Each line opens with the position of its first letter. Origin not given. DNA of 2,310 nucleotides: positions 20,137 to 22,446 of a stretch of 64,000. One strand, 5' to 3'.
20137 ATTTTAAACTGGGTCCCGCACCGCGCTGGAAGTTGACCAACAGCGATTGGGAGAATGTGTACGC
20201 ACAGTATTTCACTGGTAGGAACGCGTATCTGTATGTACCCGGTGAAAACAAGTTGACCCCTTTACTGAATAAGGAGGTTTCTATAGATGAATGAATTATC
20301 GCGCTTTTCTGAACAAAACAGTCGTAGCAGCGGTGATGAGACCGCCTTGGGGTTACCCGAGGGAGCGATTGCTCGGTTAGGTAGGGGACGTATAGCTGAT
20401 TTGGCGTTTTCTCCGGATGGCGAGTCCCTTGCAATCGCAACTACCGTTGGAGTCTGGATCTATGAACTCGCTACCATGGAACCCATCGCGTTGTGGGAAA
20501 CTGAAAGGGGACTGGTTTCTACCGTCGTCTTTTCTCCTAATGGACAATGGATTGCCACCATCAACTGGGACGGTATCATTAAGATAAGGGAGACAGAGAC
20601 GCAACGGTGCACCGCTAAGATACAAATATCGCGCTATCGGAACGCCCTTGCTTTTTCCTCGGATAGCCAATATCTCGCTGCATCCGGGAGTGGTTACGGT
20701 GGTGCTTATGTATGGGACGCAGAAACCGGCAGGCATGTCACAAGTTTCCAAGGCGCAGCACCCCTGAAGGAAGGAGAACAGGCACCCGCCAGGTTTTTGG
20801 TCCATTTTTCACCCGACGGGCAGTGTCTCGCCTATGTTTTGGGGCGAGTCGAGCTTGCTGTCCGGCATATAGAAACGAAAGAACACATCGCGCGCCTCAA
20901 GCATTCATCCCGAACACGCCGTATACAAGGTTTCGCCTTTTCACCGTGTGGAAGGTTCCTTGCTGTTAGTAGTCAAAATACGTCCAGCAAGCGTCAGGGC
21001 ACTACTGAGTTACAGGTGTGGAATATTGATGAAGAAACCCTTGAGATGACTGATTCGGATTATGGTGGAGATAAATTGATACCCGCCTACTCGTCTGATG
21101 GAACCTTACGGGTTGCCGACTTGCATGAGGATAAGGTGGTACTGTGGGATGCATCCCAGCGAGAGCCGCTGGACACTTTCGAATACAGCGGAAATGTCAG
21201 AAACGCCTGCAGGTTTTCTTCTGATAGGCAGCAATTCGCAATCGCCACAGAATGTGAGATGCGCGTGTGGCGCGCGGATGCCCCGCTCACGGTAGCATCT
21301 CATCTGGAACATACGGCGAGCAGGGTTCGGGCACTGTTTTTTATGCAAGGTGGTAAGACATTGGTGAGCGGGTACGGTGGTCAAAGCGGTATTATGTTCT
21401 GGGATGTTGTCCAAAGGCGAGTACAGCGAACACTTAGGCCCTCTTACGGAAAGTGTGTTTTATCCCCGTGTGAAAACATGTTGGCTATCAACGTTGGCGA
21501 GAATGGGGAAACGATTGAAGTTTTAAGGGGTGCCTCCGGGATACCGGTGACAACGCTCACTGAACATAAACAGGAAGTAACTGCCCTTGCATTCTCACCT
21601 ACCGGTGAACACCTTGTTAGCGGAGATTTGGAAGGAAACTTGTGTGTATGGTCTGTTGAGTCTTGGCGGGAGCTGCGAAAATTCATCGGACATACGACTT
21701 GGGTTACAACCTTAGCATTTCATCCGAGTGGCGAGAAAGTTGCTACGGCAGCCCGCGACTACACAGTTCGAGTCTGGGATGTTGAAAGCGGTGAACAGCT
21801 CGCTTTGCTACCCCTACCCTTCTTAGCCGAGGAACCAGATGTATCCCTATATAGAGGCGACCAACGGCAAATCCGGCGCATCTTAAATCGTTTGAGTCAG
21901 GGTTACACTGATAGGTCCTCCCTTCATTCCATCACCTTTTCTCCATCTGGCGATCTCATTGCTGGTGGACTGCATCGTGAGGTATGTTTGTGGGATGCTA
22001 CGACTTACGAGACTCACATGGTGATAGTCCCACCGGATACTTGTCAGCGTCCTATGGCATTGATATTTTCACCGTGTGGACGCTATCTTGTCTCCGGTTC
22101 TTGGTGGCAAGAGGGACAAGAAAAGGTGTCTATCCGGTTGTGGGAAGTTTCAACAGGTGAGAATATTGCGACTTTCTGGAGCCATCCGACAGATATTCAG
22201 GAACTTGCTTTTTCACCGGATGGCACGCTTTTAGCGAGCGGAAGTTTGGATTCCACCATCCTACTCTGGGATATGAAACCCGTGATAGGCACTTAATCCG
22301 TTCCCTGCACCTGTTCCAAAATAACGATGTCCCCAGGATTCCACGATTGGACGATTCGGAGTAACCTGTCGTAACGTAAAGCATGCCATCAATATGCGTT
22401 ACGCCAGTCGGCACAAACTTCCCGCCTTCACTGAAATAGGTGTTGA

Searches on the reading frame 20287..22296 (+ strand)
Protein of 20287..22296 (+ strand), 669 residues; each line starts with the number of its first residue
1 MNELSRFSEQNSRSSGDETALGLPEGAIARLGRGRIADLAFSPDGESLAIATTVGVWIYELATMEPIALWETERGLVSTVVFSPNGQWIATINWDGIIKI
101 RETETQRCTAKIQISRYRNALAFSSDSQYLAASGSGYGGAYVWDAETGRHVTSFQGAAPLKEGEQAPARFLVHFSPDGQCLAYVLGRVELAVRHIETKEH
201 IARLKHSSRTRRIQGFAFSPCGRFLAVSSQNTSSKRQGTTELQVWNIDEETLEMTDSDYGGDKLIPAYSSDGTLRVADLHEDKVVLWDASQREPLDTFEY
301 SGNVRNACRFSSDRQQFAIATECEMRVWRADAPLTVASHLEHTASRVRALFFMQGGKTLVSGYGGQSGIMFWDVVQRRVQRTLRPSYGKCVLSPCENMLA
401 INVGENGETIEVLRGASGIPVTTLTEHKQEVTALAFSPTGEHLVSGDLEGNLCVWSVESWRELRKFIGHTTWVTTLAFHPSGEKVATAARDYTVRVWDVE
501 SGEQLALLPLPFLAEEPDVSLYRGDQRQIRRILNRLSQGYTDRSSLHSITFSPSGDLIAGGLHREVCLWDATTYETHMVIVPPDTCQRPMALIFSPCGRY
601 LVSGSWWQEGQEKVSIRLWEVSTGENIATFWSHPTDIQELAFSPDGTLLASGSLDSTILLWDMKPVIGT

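Call 6: search_protein_families(library=ncbifam, proteins=[window:20287-22296:+])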
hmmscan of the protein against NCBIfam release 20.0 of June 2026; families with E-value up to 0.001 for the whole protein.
window:20287-22296:+ (669 aa): 2 families
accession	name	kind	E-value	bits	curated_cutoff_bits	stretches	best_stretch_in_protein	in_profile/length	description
NF033523.0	lasso_peptidase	equivalog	0.0002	20.3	400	0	170-215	22-67/638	Atxe2 family lasso peptide isopeptidase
TIGR02800.1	propeller_TolB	equivalog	0.00076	18.5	343.15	0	174-273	198-291/418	Tol-Pal system beta propeller repeat protein TolB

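Call 21: search_protein_families(library=pfam, proteins=[window:20287-22296:+])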
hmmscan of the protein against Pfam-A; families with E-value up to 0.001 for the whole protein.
window:20287-22296:+ (669 aa): 46 families (the best 25 are shown)
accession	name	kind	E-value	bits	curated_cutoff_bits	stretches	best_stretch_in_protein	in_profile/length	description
PF25174.1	Beta-prop_THOC3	-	7.2e-66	222.4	305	5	325-506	26-249/272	THOC3 beta-propeller domain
PF00400.38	WD40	-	1.8e-57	189.8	27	3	461-498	2-39/39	WD domain, G-beta repeat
PF25173.1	Beta-prop_WDR3_1st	-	3.6e-57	193.5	154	4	396-505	39-148/184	WDR3 first beta-propeller domain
PF24817.1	WD40_WDHD1_1st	-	4.1e-53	180.9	109.9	5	464-634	122-263/291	WDHD1 first WD40 domain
PF24814.1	WD40_Prp19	-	1.2e-50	172.6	320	4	403-508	66-173/281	Prp19 WD40 domain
PF23414.1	Beta-prop_EML_2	-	4.8e-50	170.8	90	5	367-505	20-159/266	Echinoderm microtubule-associated protein second beta-propeller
PF24807.1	WD40_CDC20-Fz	-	7.3e-45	153.9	200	4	312-505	18-215/292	CDC20/Fizzy WD40 domain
PF25391.1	WD40_Gbeta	-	6.1e-33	114.7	150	4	415-505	171-261/340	G protein beta WD-40 repeat protein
PF25175.1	Beta-prop_WDR5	-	9.4e-33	114.2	250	4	410-509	34-133/296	WDR5 beta-propeller domain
PF25168.1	Beta-prop_WDR36-Utp21_2nd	-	3.2e-31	109.3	84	3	453-506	223-276/335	WDR36/Utp21 second beta-propeller domain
PF24780.1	WD40_MABP1-WDR62_1st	-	7.1e-31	108.1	496.3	3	32-135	37-145/328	MABP1/WDR62 first WD40 domain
PF24105.1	Beta-prop_CAF1B_HIR1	-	1.2e-27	97.3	80.5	3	422-505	124-207/383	CAF1B/HIR1 beta-propeller domain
PF12894.13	ANAPC4_WD40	-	3.5e-26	91.7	22.9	0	395-466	4-76/91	Anaphase-promoting complex subunit 4 WD40 domain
PF24796.1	WDR55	-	1.2e-25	90.7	200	2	35-155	9-134/296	WDR55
PF23393.2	Beta-prop_WDR90_POC16_2nd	-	1.9e-23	83.5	60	0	53-191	15-151/291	WDR90/POC16, second beta-propeller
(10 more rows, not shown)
